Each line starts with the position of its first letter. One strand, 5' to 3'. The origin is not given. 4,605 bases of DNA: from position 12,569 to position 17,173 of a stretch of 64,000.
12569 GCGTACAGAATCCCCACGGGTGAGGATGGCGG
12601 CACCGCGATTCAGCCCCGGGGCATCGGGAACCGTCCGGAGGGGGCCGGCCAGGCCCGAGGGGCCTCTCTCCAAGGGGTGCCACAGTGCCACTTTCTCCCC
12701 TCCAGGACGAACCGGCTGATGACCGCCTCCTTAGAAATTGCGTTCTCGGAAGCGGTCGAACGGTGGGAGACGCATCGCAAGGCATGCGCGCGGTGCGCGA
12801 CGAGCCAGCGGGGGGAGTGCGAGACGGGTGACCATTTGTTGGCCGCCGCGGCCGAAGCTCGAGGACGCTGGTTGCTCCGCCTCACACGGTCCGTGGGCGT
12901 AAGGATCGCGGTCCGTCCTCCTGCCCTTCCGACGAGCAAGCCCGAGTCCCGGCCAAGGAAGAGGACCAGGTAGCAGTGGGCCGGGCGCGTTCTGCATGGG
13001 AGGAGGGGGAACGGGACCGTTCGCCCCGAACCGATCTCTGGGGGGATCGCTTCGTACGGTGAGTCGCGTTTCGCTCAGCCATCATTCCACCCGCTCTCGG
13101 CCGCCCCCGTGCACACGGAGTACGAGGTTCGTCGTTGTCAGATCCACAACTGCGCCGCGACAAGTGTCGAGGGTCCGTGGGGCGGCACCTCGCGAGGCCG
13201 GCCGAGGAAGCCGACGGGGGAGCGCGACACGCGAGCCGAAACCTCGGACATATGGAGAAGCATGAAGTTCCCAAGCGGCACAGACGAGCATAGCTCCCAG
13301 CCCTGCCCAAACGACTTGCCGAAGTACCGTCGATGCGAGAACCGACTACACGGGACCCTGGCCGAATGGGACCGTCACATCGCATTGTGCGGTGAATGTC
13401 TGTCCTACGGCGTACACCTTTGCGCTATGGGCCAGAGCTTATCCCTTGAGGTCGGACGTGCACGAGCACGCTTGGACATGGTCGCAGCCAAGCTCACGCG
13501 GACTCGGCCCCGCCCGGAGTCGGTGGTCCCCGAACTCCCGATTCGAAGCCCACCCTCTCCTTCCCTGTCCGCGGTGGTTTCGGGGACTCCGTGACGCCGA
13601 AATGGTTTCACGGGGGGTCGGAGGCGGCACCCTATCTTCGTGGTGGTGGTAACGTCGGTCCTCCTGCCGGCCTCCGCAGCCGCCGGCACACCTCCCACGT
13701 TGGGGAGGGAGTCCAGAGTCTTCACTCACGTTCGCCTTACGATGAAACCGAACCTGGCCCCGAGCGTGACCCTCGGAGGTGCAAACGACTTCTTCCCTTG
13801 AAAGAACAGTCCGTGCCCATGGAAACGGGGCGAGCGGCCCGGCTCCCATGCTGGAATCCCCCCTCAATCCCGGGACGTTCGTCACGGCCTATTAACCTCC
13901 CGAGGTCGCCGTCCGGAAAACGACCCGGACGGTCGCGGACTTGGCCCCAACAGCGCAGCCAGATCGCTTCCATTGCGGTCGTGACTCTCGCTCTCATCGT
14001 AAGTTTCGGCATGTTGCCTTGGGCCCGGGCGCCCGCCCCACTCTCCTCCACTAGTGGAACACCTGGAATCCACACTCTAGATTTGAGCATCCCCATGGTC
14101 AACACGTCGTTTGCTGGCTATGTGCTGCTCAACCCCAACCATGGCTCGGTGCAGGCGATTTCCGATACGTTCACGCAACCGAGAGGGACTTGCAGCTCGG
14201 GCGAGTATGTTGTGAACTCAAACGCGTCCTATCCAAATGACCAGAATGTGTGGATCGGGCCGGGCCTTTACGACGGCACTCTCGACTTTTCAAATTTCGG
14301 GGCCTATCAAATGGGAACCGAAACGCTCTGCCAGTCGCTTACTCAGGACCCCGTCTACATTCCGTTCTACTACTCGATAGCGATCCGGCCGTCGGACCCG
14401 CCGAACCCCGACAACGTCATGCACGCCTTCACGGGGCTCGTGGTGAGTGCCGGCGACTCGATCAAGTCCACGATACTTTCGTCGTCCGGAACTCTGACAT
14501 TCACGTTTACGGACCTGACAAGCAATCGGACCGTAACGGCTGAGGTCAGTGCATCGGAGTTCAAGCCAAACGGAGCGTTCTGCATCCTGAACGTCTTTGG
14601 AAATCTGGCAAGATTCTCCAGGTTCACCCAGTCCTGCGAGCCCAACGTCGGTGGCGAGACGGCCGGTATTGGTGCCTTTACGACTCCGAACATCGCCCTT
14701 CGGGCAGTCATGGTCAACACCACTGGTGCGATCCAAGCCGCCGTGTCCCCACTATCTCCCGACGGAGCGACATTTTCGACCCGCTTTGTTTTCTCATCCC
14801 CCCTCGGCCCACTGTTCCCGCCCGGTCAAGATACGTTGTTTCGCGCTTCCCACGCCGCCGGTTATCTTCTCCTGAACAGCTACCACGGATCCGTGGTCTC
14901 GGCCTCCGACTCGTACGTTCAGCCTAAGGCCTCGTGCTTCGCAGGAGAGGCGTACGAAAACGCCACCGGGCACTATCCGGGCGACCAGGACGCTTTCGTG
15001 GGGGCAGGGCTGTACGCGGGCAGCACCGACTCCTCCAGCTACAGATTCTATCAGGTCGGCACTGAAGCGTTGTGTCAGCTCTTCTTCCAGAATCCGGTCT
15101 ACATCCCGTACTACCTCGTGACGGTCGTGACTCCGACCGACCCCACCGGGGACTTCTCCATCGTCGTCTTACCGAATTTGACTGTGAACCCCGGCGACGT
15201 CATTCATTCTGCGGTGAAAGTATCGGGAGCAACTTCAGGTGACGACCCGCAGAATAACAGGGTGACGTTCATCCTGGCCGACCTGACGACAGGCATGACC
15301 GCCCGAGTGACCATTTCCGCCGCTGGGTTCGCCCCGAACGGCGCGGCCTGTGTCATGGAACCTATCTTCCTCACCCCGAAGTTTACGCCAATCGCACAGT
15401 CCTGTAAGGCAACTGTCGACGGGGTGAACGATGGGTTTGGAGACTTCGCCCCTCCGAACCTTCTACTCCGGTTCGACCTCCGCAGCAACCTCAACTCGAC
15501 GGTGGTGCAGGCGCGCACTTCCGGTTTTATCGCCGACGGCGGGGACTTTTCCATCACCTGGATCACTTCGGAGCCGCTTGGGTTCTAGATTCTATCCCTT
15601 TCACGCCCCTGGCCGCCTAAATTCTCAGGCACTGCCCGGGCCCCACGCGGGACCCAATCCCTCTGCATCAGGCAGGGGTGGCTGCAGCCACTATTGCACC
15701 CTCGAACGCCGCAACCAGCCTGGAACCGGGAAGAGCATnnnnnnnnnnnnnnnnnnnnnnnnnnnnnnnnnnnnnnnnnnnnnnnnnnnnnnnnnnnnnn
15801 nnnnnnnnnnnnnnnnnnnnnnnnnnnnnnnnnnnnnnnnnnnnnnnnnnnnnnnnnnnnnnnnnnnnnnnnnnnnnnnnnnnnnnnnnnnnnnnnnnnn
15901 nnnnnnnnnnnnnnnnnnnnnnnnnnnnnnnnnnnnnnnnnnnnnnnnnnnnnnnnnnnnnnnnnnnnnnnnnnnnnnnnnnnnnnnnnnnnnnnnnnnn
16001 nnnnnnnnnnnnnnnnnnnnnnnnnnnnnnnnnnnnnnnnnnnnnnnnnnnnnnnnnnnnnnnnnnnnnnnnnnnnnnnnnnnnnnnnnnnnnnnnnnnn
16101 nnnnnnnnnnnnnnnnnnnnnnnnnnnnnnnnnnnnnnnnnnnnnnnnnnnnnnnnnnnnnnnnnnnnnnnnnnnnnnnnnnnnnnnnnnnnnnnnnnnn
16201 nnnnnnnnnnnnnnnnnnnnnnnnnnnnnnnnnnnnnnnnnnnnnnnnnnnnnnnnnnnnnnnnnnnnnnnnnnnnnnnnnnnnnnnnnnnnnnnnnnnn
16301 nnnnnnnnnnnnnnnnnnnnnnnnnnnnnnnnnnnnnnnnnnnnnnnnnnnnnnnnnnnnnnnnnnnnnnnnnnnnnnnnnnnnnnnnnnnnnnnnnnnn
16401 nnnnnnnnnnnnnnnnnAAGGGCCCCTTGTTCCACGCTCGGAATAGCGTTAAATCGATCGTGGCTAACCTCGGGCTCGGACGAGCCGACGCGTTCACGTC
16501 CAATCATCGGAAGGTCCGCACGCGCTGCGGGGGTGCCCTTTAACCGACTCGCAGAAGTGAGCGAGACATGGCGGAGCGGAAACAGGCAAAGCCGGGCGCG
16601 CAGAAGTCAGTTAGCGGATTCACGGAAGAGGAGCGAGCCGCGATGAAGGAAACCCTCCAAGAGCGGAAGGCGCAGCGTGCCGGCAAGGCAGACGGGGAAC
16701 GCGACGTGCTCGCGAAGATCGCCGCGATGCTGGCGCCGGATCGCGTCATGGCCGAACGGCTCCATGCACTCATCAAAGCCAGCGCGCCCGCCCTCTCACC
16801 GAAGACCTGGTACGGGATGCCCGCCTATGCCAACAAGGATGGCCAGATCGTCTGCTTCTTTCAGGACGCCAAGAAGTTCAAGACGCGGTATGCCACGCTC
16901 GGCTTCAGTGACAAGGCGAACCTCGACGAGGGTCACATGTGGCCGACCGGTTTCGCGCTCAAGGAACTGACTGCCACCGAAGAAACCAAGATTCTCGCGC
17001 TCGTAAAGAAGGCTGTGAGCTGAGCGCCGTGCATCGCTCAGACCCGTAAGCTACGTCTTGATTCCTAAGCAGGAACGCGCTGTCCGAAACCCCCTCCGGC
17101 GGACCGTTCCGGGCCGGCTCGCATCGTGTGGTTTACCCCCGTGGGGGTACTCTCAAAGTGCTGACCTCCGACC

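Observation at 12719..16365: Three paralogous small H-x3-C-x2-C (zf-HC2/ZAS-like) proteins flank a secreted tandem eqolisin-like protein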

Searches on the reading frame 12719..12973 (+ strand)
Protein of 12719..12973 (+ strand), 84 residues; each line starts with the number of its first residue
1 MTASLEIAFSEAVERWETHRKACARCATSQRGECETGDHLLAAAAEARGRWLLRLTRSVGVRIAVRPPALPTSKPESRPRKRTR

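Call 3: search_protein_families(library=pfam, proteins=[window:12719-12973:+], max_evalue=1)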
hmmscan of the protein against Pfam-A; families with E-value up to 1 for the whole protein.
window:12719-12973:+ (84 aa): 1 family
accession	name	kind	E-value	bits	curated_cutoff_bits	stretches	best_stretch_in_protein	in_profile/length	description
PF20038.5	HTH_59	-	0.69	10.4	27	0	9-34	10-35/66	Helix-turn-helix domain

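Call 46: search_protein_families(library=ncbifam, proteins=[window:12719-12973:+], max_evalue=1)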
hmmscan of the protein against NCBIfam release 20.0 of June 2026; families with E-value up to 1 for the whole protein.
window:12719-12973:+ (84 aa): 0 families

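Call 84: search_protein_families(library=phrogs, proteins=[window:12719-12973:+], max_evalue=0.1)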
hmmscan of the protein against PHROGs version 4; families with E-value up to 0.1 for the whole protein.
window:12719-12973:+ (84 aa): 0 families

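Call 85: search_protein_families(library=padloc, proteins=[window:12719-12973:+], max_evalue=0.1)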
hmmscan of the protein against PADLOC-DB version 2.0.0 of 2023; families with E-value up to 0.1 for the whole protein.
window:12719-12973:+ (84 aa): 0 families

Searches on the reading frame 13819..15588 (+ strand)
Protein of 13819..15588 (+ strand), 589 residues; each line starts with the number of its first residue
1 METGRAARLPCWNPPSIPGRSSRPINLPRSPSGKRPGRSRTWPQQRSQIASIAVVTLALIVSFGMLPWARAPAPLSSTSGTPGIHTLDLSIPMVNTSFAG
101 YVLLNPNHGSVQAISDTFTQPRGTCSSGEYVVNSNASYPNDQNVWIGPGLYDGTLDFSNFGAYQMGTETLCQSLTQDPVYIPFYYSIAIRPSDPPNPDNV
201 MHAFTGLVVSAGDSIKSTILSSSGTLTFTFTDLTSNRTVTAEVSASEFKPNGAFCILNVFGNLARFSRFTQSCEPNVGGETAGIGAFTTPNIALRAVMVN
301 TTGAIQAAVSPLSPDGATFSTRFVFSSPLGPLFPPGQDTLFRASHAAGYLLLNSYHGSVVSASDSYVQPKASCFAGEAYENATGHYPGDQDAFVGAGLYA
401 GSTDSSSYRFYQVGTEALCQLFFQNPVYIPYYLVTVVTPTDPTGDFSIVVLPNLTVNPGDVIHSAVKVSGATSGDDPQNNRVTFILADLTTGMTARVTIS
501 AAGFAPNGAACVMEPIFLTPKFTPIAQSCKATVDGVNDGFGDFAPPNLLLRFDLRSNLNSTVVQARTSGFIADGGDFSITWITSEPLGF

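Call 3: search_protein_families(library=pfam, proteins=[window:13819-15588:+], max_evalue=1)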
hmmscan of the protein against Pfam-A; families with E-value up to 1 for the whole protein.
window:13819-15588:+ (589 aa): 2 families
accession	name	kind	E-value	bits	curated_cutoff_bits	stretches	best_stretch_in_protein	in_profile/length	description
PF01828.24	Peptidase_A4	-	1.2e-12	48.2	22.3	2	97-247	2-130/206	Peptidase A4 family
PF12488.13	DUF3704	-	0.023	15.1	21.9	0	348-361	9-22/27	Protein of unknown function (DUF3704)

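Call 18: find_related_loci(query=window:13819-15588:+, collection=genome_contigs, flank=10000)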
Query window:13819-15588:+ (589 aa) in genome_contigs; peptide patterns used: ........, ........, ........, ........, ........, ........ (x = any residue, [..] = any of these).
65 stretches matched a pattern, but none encodes a relative of the query by tblastn (E <= 1e-3).

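Call 19: find_homologous_proteins(query=window:13819-15588:+, max_evalue=0.001)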
Query window:13819-15588:+ (589 aa): 11 proteins with E <= 0.001 among 8000 candidates.
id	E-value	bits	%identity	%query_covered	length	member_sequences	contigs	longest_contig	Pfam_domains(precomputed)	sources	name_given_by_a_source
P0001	0.0e+0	1118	100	84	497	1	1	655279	PF01828.25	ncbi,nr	ncbi:MAG: G1 family endopeptidase [Thermoplasmata archaeon]|nr:G1 family endopeptidase [Thermoplasma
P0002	7.2e-172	591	53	93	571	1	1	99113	-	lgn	-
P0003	3.8e-161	556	52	86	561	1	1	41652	-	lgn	-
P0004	1.8e-113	398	45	84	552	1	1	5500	PF01828.25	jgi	jgi:peptidase A4-like protein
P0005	9.0e-107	376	42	84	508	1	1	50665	-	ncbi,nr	ncbi:MAG: hypothetical protein L3K10_03180 [Thermoplasmata archaeon]|nr:hypothetical protein [Thermo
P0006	4.3e-106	374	44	83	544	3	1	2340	-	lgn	-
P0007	2.8e-105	371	41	94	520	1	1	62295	PF01828.25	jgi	jgi:hypothetical protein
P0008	5.5e-102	360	41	84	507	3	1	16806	PF01828.25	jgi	-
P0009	8.7e-101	356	39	94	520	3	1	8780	-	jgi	-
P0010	1.4e-99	352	40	84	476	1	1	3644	PF01828.25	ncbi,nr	ncbi:MAG TPA: hypothetical protein VK423_04695, partial [Thermoplasmata archaeon]|nr:hypothetical pr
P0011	1.5e-95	339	38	94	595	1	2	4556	PF01828.25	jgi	jgi:hypothetical protein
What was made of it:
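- Closest known: Glutamic. Same: NCBI names the identical protein a G1 family endopeptidase (call 19).
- Checked: The host is a Thermoplasmata archaeon MAG, because the neighbouring peptidase is 100% identical to an NCBI protein of that name (call 19).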

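Call 20: find_encoding_contigs(protein=P0001, flank=10000)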
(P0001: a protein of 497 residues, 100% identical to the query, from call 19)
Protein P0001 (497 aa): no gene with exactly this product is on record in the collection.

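Call 21: find_encoding_contigs(protein=P0002, flank=10000)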
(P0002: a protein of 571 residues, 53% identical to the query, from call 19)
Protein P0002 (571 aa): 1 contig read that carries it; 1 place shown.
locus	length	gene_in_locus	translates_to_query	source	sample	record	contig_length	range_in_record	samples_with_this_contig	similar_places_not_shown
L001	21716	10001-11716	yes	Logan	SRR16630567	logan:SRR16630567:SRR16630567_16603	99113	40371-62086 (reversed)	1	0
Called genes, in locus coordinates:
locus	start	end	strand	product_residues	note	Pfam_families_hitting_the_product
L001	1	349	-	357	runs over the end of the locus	-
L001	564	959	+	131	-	PF00903:Glyoxalase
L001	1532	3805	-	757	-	PF01011:PQQ (faint), PF13360:PQQ_2, PF13570:Beta-prop_ACSF4 (weak), PF00801:PKD, PF18911:PKD_4, PF00801:PKD (weak), PF18911:PKD_4, PF00801:PKD (weak)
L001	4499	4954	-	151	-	PF00903:Glyoxalase (weak)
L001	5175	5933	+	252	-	-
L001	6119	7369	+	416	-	PF06224:AlkZ-like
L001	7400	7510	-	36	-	-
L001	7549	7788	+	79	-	-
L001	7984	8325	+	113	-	-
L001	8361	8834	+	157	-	-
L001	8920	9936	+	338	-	PF13404:HTH_AsnC-type (weak), PF13412:HTH_24 (faint)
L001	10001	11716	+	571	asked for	-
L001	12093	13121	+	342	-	-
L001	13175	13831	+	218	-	-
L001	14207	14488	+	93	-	-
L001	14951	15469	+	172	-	-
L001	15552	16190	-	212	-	-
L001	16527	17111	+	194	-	-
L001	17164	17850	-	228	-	-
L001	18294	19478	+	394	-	-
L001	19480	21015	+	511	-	-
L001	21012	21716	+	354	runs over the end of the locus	-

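Call 22: find_encoding_contigs(protein=P0003, flank=10000)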
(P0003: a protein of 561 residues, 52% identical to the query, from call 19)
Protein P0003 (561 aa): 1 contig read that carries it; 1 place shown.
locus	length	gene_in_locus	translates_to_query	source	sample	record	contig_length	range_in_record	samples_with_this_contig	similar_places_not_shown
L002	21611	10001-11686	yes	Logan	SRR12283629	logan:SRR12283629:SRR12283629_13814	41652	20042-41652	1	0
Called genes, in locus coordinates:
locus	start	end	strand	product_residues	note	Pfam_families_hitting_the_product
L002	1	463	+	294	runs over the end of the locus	-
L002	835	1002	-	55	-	-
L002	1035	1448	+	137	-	PF01850:PIN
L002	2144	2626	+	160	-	PF11528:DUF3224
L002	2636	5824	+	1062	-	PF13191:AAA_16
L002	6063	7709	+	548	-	PF00501:AMP-binding, PF13193:AMP-binding_C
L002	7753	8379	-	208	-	-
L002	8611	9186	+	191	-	-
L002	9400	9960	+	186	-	-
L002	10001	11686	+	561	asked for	-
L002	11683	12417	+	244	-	-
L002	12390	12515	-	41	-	-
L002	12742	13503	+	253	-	PF00589:Phage_integrase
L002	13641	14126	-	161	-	-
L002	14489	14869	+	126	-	PF14534:DUF4440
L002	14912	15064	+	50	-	-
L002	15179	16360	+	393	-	PF00072:Response_reg, PF12840:HTH_20 (weak), PF24038:DUF7347 (weak)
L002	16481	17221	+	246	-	PF14329:DUF4386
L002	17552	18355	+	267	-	PF08240:ADH_N (weak), PF00107:ADH_zinc_N, PF13602:ADH_zinc_N_2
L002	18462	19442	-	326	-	PF08240:ADH_N, PF00107:ADH_zinc_N, PF13602:ADH_zinc_N_2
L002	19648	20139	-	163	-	PF19851:DUF6326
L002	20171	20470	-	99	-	-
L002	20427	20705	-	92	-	-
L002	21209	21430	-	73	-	-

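Call 46: search_protein_families(library=ncbifam, proteins=[window:13819-15588:+], max_evalue=1)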
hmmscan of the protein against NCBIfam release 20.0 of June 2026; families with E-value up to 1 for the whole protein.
window:13819-15588:+ (589 aa): 0 families

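Call 71: search_solved_structures(query=window:13819-15588:+, max_evalue=1, show_alignments=2)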
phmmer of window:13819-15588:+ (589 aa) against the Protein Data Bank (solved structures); distinct sequences matched with E-value up to 1: 0.
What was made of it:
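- On Peptidase family G1 (eqolisin), for the neighbouring gene: No alignment to a characterised G1 enzyme was obtained; phmmer against PDB was empty (call 71).
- Closest known: Glutamic. Different: There is no detectable similarity to any solved G1 structure by phmmer (call 71).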

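Call 94: search_protein_families(library=pfam, proteins=[L002:8611-9186:+, L002:9400-9960:+], max_evalue=0.01)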
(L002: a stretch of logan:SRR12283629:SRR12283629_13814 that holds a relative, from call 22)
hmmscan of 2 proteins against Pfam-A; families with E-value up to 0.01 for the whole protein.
L002:8611-9186:+ (191 aa): 0 families

L002:9400-9960:+ (186 aa): 0 families

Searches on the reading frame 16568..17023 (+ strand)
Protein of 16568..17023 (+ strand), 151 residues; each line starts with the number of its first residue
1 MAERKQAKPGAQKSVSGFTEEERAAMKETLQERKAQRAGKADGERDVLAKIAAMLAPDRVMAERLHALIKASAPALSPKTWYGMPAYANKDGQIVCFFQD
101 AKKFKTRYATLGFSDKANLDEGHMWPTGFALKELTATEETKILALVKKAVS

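Call 3: search_protein_families(library=pfam, proteins=[window:16568-17023:+], max_evalue=1)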
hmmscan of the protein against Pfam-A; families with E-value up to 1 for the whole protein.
window:16568-17023:+ (151 aa): 1 family
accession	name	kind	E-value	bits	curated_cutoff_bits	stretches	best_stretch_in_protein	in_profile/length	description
PF08818.16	DUF1801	-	3.7e-05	24.5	27.2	1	61-119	4-46/85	Domain of unknown function (DU1801)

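Call 46: search_protein_families(library=ncbifam, proteins=[window:16568-17023:+], max_evalue=1)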
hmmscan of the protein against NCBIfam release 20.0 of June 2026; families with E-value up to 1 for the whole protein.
window:16568-17023:+ (151 aa): 2 families
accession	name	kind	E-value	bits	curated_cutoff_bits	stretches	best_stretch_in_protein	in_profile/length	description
NF041062.1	DpdE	equivalog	0.049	11.5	500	1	21-111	484-563/1048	protein DpdE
NF009529.0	PRK12893.1-2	equivalog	0.1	11.3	508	1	22-96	292-364/411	Zn-dependent hydrolase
